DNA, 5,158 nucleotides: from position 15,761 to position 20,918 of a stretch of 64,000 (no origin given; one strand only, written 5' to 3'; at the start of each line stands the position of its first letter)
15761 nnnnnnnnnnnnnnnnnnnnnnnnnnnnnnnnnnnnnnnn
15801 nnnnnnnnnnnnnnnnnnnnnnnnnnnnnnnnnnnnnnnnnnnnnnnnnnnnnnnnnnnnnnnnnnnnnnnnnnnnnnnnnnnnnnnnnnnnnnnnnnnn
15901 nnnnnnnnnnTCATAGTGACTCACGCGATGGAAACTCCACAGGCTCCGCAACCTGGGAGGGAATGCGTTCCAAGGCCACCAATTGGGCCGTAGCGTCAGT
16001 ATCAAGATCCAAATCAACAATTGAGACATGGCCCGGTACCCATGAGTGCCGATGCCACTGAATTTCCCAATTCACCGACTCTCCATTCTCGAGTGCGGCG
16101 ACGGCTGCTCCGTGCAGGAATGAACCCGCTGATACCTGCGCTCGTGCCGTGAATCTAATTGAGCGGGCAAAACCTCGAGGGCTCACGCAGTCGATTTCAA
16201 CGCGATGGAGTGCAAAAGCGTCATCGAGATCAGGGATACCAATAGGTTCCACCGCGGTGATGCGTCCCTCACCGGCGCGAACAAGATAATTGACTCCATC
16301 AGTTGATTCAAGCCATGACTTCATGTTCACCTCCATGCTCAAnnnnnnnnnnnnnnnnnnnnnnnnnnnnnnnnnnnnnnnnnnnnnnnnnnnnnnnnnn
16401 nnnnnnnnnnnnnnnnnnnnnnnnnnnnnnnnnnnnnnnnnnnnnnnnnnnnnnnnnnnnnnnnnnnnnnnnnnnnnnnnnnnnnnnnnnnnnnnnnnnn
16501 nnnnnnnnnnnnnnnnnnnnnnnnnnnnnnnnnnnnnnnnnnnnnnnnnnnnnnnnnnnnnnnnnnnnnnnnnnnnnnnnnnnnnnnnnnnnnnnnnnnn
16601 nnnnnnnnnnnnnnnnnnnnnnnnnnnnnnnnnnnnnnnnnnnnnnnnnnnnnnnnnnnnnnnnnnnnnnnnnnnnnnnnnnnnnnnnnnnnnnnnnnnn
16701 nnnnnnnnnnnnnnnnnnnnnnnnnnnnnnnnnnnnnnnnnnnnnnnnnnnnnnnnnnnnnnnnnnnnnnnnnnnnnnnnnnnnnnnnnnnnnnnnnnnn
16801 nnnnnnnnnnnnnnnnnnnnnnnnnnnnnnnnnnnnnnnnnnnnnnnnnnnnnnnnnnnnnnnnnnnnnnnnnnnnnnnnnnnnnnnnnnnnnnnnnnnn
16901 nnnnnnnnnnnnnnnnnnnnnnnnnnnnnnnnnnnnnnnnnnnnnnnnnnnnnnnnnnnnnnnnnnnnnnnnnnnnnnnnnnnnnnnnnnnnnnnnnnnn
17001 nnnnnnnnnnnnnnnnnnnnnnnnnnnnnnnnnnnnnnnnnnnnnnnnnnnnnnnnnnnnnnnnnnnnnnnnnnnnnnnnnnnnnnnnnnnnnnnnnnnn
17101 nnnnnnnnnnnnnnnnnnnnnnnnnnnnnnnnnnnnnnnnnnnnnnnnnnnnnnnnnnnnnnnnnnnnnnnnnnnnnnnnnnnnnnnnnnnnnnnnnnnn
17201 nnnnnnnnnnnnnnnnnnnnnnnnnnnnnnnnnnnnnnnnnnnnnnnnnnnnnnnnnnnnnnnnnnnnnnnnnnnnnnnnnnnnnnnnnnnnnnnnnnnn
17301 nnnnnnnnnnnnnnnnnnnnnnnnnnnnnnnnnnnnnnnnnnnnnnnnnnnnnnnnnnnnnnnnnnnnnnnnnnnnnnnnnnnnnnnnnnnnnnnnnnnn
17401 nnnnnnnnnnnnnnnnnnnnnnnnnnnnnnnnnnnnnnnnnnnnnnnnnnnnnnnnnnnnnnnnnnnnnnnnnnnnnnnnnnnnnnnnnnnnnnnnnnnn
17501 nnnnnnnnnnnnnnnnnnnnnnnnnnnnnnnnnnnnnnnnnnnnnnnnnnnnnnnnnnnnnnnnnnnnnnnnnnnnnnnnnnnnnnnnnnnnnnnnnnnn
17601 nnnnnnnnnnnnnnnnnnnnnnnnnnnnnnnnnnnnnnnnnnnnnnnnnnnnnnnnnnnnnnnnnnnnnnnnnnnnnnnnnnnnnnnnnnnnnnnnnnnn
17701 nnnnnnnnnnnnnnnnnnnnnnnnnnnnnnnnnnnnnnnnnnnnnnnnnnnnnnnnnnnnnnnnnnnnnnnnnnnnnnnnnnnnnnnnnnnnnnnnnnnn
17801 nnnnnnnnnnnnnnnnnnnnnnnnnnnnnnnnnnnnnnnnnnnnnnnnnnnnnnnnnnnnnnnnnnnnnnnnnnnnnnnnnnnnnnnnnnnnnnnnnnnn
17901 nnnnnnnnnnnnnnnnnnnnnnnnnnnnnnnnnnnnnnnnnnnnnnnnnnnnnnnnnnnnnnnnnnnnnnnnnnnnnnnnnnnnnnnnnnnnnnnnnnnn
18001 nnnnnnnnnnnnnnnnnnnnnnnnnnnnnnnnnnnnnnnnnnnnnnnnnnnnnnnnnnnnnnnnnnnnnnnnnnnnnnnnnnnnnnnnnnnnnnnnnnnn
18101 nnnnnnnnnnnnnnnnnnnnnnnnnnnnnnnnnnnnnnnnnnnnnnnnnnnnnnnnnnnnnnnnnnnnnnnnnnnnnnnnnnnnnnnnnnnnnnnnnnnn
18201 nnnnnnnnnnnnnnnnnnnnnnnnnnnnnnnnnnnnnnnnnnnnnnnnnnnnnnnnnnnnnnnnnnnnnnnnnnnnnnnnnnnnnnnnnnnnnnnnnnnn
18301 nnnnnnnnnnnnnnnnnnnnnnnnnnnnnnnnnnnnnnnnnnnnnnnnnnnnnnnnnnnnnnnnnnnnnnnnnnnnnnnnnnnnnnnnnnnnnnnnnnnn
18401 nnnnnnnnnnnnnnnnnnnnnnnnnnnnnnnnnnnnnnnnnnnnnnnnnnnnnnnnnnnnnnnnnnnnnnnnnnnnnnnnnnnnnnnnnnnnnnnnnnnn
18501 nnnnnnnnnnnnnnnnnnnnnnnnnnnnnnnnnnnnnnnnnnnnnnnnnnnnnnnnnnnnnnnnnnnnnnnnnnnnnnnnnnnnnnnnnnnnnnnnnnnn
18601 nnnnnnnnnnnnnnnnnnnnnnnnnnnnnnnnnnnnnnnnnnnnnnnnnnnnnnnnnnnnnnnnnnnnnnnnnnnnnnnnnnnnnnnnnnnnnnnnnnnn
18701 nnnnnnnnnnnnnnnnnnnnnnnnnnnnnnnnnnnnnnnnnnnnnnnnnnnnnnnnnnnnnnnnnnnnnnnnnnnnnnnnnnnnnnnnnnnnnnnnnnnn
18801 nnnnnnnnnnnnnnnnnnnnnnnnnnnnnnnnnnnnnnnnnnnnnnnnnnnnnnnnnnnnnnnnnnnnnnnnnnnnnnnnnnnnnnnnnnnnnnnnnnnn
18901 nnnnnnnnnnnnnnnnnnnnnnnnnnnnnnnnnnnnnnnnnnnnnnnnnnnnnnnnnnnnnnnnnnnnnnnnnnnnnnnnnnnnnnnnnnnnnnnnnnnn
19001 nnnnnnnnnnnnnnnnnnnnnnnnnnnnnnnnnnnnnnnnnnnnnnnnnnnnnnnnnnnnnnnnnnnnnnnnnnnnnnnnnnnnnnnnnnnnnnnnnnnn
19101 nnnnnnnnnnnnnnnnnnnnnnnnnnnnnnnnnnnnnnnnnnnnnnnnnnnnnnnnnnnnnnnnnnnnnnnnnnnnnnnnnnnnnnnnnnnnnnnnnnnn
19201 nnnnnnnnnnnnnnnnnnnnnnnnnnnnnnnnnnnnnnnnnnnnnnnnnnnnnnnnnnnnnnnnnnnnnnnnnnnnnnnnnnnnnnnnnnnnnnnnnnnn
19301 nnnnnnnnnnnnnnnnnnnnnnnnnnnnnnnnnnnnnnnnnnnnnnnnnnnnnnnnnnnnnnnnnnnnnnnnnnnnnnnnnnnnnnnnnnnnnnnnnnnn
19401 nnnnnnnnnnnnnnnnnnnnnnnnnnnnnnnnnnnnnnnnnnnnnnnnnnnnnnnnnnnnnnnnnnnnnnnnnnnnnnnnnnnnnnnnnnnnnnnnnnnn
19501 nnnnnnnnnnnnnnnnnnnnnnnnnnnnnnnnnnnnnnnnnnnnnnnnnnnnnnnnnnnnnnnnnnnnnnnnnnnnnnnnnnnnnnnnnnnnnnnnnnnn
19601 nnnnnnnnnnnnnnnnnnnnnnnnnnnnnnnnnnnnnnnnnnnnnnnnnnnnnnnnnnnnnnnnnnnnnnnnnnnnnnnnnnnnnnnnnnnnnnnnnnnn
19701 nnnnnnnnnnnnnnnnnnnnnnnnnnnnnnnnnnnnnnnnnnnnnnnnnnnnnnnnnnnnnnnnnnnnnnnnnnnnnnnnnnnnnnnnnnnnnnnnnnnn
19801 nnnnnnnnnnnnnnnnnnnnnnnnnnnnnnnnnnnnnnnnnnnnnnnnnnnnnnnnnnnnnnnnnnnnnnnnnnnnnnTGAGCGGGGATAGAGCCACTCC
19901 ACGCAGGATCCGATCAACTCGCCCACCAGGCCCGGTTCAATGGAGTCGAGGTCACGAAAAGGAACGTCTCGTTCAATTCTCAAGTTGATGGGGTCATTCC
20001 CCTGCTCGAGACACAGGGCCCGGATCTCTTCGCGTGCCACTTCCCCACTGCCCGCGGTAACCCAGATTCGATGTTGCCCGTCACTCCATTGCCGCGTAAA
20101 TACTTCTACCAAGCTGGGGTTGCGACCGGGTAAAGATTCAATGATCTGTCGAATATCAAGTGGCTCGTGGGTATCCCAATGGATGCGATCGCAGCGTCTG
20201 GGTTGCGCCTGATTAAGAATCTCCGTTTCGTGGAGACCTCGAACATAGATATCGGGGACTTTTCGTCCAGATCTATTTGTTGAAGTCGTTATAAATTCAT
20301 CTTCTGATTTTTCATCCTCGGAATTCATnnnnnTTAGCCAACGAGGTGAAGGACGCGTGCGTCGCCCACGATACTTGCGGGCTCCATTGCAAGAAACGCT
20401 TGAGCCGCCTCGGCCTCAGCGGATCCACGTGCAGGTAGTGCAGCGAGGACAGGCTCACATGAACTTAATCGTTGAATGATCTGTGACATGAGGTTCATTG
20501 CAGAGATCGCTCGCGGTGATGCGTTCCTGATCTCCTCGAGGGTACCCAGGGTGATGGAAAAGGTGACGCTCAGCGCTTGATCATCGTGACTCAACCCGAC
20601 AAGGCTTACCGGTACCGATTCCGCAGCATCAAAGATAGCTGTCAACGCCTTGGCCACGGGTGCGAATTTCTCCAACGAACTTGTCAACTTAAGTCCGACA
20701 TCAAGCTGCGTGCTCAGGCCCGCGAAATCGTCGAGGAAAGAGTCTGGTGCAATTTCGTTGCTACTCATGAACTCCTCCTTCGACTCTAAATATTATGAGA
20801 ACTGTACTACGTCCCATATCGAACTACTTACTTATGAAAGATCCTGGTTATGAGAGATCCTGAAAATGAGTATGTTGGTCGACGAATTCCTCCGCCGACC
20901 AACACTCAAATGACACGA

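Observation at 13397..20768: Eight poorly characterised genes are translationally coupled to pilA/pilD: candidate new control or positioning module for an actinobacterial T4P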

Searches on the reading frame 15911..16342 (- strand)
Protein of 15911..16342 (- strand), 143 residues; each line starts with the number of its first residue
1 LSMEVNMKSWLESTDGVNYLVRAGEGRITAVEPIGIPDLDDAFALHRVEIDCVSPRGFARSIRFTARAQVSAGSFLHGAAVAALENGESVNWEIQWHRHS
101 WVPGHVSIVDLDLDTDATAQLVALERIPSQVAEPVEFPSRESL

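Call 4: search_protein_families(library=pfam, proteins=[window:15911-16342:-], max_evalue=0.1)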
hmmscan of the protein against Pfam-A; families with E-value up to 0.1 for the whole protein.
window:15911-16342:- (143 aa): 1 family
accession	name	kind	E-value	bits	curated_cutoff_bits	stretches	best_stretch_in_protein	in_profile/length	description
PF21043.3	Rv3651-like_C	-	0.067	13.4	31.1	0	95-130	78-112/118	Rv3651-like, C-terminal domain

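Call 5: search_protein_families(library=ncbifam, proteins=[window:15911-16342:-], max_evalue=0.1)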
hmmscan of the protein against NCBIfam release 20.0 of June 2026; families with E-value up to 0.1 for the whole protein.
window:15911-16342:- (143 aa): 0 families

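Call 57: search_solved_structures(query=A6, max_evalue=5)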
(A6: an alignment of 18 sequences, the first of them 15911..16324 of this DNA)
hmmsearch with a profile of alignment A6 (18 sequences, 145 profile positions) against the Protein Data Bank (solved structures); distinct sequences matched with E-value up to 5: 2.
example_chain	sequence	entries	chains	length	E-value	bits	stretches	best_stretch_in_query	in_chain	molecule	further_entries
4q6u_A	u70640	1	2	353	0.1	15.7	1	91-131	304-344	Uncharacterized protein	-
5e7h_A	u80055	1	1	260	1.8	11.7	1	78-110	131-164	IPT/TIG domain-containing protein BACOVA_02650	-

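Call 103: search_protein_families(library=pfam, alignment_id=A6, max_evalue=0.1)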
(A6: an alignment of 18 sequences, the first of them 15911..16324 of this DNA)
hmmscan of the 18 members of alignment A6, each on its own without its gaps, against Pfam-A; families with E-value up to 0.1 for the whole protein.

A. member 1, window:15911-16324:- (137 aa): 1 family
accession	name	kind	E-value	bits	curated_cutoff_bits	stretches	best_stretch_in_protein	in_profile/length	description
PF21043.3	Rv3651-like_C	-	0.063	13.5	31.1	1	89-124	78-112/118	Rv3651-like, C-terminal domain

B. families by the number of members that match (of 18 scanned): 1 family
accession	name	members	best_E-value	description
PF21043.3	Rv3651-like_C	1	0.063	Rv3651-like, C-terminal domain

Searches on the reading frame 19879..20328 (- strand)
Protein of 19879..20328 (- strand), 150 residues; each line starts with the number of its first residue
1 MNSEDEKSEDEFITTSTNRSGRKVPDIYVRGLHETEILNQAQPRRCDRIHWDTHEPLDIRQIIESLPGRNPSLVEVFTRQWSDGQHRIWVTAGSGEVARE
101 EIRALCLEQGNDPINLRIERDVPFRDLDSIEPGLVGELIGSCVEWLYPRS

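Call 81: search_protein_representatives(protein=window:19879-20328:-)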
Query: 150 residues. Proteins with E-value up to 0.001 (for the whole library): 17; up to 1e-10: 8; up to 1e-30: 0. The best 17 are listed.
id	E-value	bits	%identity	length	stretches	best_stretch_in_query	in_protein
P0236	8.1e-30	119.9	48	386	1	9-150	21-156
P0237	1.3e-27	112.7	48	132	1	6-131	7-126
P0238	1.7e-27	112.3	44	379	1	10-150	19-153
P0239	2.1e-25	105.6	53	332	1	23-149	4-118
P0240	6.4e-24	100.7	51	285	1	45-150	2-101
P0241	7.4e-20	87.5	50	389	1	23-150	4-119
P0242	2.3e-18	82.7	39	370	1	5-149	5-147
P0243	2.3e-15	73.0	39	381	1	16-149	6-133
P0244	2.0e-10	56.9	48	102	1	10-88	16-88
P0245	4.3e-08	49.3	36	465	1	23-143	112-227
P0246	1.1e-07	48.0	38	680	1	23-140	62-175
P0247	2.8e-07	46.7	44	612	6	29-58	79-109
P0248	3.3e-06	43.2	32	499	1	18-149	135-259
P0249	6.0e-06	42.3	35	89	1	10-95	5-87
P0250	3.7e-05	39.8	42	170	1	10-66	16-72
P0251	5.9e-05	39.1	32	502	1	19-146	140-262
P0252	9.7e-05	38.4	33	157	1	48-130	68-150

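Call 82: search_protein_families(library=pfam, proteins=[P0245, P0246, P0247, P0248, P0251, P0242, P0243, P0252], max_evalue=0.01)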
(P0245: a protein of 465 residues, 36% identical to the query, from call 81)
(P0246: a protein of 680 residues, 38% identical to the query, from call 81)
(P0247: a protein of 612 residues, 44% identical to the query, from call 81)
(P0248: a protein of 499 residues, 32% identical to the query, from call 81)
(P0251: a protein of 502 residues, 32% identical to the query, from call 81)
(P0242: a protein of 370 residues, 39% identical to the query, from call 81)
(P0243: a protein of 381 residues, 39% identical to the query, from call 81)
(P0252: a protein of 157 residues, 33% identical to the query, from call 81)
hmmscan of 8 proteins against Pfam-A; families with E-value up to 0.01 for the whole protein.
P0245 (465 aa): 2 families
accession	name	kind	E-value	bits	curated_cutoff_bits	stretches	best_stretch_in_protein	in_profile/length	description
PF11740.13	KfrA_N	-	0.00078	20.6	26.1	1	313-348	3-38/113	Plasmid replication region DNA-binding N-term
PF04542.20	Sigma70_r2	-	0.0096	16.1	24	0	240-303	9-68/71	Sigma-70 region 2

P0246 (680 aa): 1 family
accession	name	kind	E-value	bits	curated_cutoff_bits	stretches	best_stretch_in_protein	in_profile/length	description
PF04539.22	Sigma70_r3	-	0.00027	21.4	25.3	1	262-320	5-57/78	Sigma-70 region 3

P0247 (612 aa): 2 families
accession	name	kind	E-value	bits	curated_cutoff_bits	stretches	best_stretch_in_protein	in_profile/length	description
PF18256.6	HscB_4_cys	-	0.00068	19.9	26.2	0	125-134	11-20/27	Co-chaperone HscB tetracysteine metal binding motif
PF09250.16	Prim-Pol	-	0.0034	18.3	22.8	0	483-533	6-56/158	Bifunctional DNA primase/polymerase, N-terminal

P0248 (499 aa): 0 families

P0251 (502 aa): 0 families

P0242 (370 aa): 0 families

P0243 (381 aa): 1 family
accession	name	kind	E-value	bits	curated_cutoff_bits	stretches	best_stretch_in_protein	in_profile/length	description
PF04539.22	Sigma70_r3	-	1.9e-05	25.1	25.3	1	225-256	8-39/78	Sigma-70 region 3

P0252 (157 aa): 0 families

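Call 85: find_related_loci(query=P0248, collection=metagenome_contigs, flank=10000)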
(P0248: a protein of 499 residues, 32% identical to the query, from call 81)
Query P0248 (499 aa) in metagenome_contigs; peptide patterns used: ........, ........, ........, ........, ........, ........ (x = any residue, [..] = any of these).
198 stretches matched a pattern; 1 encode a relative of the query (tblastn E <= 1e-3); 1 distinct loci.
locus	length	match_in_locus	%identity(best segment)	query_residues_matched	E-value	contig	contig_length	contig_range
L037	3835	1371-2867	100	1-499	0e+0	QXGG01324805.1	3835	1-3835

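Call 87: search_protein_families(library=pfam, proteins=[L037:2867-3559:+, L037:797-1381:+, L037:150-722:-], max_evalue=0.01)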
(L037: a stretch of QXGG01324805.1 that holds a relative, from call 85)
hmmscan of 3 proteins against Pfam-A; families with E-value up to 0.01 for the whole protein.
L037:2867-3559:+ (230 aa): 1 family
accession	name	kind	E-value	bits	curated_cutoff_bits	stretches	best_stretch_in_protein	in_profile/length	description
PF01478.23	Peptidase_A24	-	6.3e-08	33.4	26.5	1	65-168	2-102/104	Type IV leader peptidase family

L037:797-1381:+ (194 aa): 0 families

L037:150-722:- (190 aa): 1 family
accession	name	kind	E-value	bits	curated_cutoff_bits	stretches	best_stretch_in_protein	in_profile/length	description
PF13863.11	DUF4200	-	0.0074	17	29.7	0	31-80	48-97/119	Domain of unknown function (DUF4200)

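Call 90: find_homologous_proteins(query=A10, max_evalue=0.00001)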
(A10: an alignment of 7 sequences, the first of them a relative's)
Query A10 (7 sequences) (499 aa, profile of the alignment): 1 proteins with E <= 0.00001 among 8000 candidates.
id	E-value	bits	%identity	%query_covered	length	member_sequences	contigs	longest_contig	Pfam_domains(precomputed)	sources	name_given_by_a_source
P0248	1.0e-175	603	100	100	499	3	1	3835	-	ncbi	-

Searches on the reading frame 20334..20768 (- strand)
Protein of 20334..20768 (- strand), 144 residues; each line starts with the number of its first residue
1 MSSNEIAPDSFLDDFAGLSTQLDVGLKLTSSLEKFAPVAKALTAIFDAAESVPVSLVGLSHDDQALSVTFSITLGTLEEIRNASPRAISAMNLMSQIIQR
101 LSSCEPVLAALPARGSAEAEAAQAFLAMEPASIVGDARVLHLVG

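Call 4: search_protein_families(library=pfam, proteins=[window:20334-20768:-], max_evalue=0.1)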
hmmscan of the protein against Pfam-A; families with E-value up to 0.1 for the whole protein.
window:20334-20768:- (144 aa): 0 families

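Call 5: search_protein_families(library=ncbifam, proteins=[window:20334-20768:-], max_evalue=0.1)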
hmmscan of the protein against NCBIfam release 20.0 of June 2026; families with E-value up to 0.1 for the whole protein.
window:20334-20768:- (144 aa): 0 families

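Call 92: search_solved_structures(query=A7, max_evalue=5)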
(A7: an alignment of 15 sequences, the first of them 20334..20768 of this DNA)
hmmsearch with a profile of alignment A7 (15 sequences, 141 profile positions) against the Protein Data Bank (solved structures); distinct sequences matched with E-value up to 5: 2.
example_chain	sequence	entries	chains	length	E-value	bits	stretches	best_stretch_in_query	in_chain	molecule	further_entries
9rhz_A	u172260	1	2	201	0.26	14.2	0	33-77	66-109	ALPHAREP bE5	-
5dcq_A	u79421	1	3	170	0.96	12.4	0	44-77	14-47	artificial repeat proteins (alphaREP3)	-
